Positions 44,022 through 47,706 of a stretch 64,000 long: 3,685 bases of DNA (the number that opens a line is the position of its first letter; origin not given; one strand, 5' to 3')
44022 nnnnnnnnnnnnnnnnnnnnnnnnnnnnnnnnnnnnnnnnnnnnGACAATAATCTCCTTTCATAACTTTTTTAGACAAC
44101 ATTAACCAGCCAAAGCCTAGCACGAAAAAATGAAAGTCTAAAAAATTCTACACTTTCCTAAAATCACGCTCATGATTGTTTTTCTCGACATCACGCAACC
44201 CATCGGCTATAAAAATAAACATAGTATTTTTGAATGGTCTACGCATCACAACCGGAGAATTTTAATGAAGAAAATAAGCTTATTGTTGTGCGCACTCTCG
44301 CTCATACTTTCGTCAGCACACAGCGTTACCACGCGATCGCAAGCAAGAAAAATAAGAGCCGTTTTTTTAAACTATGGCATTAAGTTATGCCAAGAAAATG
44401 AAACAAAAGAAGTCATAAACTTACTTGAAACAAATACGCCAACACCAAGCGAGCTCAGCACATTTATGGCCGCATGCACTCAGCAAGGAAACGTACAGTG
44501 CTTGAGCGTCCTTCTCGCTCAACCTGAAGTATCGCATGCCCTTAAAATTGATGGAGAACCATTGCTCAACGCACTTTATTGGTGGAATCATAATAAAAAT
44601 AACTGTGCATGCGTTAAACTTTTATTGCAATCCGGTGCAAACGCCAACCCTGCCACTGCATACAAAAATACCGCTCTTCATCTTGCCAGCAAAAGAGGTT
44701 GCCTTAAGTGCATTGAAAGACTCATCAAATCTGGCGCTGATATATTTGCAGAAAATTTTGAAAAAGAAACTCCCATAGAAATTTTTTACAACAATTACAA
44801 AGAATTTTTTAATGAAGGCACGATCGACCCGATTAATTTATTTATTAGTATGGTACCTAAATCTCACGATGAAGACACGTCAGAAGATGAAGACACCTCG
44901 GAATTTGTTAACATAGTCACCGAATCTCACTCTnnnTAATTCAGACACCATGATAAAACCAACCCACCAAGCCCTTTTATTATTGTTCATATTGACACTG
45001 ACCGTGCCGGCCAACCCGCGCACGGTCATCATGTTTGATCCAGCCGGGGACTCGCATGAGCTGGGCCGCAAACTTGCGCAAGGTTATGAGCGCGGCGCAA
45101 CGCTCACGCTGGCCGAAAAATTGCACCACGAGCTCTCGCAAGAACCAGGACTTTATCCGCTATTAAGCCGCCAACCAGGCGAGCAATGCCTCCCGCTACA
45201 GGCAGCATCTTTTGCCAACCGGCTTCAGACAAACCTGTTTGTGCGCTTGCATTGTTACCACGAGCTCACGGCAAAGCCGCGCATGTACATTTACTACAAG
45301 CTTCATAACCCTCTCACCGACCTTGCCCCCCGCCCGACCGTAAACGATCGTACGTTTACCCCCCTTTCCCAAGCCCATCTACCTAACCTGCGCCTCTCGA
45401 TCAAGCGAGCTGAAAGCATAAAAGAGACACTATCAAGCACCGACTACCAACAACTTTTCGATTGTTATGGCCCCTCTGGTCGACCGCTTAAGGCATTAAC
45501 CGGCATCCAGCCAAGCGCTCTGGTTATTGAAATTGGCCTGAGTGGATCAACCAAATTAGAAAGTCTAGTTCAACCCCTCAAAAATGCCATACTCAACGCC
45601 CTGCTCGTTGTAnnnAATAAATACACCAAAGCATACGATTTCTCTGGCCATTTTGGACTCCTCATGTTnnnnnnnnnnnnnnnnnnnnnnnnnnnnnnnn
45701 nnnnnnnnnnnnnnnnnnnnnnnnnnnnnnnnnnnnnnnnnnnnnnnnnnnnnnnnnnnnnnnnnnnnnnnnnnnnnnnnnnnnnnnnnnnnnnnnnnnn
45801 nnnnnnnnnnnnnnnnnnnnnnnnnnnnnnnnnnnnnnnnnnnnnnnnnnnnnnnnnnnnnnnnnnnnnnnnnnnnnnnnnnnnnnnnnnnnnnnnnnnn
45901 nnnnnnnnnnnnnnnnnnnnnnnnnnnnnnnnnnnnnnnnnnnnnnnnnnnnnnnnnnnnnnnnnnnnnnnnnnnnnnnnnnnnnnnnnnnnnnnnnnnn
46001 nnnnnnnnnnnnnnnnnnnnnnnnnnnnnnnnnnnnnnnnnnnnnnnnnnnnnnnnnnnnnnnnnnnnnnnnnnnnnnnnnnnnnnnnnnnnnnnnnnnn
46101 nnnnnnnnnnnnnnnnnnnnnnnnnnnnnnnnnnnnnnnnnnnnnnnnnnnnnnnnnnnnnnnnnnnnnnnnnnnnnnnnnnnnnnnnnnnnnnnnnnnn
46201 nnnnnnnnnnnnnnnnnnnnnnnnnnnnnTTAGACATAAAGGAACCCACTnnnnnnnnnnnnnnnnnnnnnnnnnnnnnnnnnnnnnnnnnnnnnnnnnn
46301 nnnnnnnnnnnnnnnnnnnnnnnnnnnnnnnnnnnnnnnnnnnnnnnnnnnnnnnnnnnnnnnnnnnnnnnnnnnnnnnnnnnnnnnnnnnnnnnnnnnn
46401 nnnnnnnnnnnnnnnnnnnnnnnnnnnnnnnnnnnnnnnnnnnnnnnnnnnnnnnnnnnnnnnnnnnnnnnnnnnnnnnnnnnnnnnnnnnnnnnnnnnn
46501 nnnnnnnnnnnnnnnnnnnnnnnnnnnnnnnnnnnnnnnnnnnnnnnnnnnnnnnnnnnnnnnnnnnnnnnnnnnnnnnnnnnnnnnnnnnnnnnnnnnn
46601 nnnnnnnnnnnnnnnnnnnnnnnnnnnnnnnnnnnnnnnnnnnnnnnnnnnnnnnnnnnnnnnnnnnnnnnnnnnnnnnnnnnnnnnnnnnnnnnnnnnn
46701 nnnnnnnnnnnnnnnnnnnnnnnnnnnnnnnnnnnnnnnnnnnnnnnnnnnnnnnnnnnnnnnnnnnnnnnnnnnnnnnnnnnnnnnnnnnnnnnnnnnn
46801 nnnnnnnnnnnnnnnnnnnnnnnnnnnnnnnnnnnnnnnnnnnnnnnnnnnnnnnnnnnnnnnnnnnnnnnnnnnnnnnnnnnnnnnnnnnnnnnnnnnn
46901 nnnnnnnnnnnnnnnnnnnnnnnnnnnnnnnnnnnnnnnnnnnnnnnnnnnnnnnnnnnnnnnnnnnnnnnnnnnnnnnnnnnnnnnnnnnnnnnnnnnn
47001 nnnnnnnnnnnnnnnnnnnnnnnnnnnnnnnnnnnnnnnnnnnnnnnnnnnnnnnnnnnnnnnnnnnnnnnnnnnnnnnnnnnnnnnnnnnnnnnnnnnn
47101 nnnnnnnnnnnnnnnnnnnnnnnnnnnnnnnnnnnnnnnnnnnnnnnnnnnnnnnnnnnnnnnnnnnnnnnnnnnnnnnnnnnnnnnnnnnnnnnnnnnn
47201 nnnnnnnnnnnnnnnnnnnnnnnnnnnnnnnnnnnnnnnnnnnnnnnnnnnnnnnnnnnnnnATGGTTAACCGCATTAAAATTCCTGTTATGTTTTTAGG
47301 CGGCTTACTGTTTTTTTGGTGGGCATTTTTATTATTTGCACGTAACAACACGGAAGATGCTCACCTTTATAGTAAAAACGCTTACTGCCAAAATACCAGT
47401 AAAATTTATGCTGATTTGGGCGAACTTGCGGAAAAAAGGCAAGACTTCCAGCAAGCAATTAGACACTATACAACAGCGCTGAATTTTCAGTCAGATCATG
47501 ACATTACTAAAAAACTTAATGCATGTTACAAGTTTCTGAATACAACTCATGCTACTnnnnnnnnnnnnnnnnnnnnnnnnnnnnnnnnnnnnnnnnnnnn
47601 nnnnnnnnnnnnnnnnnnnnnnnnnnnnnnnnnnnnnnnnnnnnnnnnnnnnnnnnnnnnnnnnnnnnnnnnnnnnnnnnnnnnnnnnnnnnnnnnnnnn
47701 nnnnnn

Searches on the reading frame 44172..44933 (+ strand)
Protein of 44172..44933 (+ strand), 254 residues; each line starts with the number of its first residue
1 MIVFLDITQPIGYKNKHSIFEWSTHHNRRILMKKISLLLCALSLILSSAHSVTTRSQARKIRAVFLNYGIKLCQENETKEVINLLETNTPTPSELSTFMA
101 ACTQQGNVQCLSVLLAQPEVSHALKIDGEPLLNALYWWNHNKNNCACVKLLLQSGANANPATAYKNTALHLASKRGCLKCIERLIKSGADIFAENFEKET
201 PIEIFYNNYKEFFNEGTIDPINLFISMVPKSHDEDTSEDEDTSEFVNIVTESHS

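Call 7: search_protein_families(library=pfam, proteins=[window:44172-44933:+], max_evalue=1)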
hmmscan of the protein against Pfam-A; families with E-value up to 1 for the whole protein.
window:44172-44933:+ (254 aa): 8 families
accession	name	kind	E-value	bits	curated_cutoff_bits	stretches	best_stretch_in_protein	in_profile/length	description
PF00023.36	Ank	-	8e-13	48.3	21.1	2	166-195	3-32/33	Ankyrin repeat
PF12796.13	Ank_2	-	2.1e-11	44.7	27.3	1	99-193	2-88/90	Ankyrin repeats (3 copies)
PF13637.12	Ank_4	-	2.9e-08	34.2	22.7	2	142-185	7-50/50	Ankyrin repeats (many copies)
PF13857.12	Ank_5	-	3.8e-08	34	27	1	164-204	15-55/56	Ankyrin repeats (many copies)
PF13606.12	Ank_3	-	2e-05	25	22.3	1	165-191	2-28/30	Ankyrin repeat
PF23745.1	ANK_LRRK2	-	0.017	15.4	27.5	0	142-189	41-88/130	LRRK2 ANK repeat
PF12430.13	ABA_GPCR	-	0.08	13.2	22.1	1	19-55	55-91/180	Abscisic acid G-protein coupled receptor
PF24521.3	Ank_KRIT1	-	0.2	11.8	80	0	92-129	82-119/149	KRIT1 ankyrin-repeats domain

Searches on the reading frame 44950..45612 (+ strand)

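Call 7: search_protein_families(library=pfam, proteins=[window:44950-45612:+], max_evalue=1)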
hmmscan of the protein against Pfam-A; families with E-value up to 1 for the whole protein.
window:44950-45612:+ (221 aa): 2 families
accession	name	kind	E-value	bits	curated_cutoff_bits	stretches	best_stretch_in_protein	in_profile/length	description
PF01520.23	Amidase_3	-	0.00013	22.5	27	1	27-197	1-145/174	N-acetylmuramoyl-L-alanine amidase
PF01871.22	AMMECR1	-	0.24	11.3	25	1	115-155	54-94/168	AMMECR1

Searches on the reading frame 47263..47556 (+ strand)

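Call 7: search_protein_families(library=pfam, proteins=[window:47263-47556:+], max_evalue=1)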
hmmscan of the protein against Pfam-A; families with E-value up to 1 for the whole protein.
window:47263-47556:+ (98 aa): 12 families
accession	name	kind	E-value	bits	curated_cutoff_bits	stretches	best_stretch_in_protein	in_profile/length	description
PF07719.23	TPR_2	-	4.5e-06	26.8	27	1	47-76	2-31/34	Tetratricopeptide repeat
PF00515.34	TPR_1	-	0.00023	21.3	27.8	1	47-76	2-31/34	Tetratricopeptide repeat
PF14938.12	SNAP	-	0.00049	20.1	25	1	34-90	102-159/282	Soluble NSF attachment protein, SNAP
PF13424.12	TPR_12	-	0.001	19.7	30.1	1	41-75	40-74/77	Tetratricopeptide repeat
PF25063.1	ARM_TT21_C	-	0.0015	18.9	35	1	41-80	124-163/209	Tetratricopeptide repeat protein 21 C-terminal ARM domain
PF13374.12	TPR_10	-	0.002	18.5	27.5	1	46-79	9-40/42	Tetratricopeptide repeat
PF13176.12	TPR_7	-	0.011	16.2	27.9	1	51-73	4-26/36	Tetratricopeptide repeat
PF13428.12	TPR_14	-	0.044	14.9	23.5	0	48-82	3-38/44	Tetratricopeptide repeat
PF02561.19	FliS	-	0.052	14.3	26.7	1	54-94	43-83/115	Flagellar protein FliS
PF24575.1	TPR_Slam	-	0.088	13.7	35.2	1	53-83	54-84/104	Surface lipoprotein assembly modifier, N-terminal TPR repeats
PF13181.12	TPR_8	-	0.12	13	25.7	1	47-77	2-32/34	Tetratricopeptide repeat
PF13414.12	TPR_11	-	0.13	12.4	26.8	1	58-78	6-26/42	TPR repeat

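Call 8: search_protein_families(library=ncbifam, proteins=[window:47263-47556:+], max_evalue=1)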
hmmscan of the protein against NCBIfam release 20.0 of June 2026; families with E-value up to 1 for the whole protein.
window:47263-47556:+ (98 aa): 5 families
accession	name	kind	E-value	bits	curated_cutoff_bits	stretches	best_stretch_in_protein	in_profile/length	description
NF047371.1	FlcA_CTERM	equivalog_domain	0.00097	17.7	300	1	30-78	422-471/646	periplasmic flagellar collar protein FlcA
TIGR04402.2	mob_CxxC_CxxC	subfamily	0.013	15.7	70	1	7-86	62-140/180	mobilome CxxCx(11)CxxC protein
NF050130.1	TransRepNsdA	equivalog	0.046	12.3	830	1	19-59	349-389/480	transcriptional repressor NsdA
NF047615.1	LIC13259_LIC11441_fam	subfamily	0.057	13.9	100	1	33-91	39-97/144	LIC13259/LIC11441 family protein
NF045844.1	BC85_0335_fam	subfamily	0.096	12.3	65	1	25-94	101-171/215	BC85_0335 family putative methyltransferase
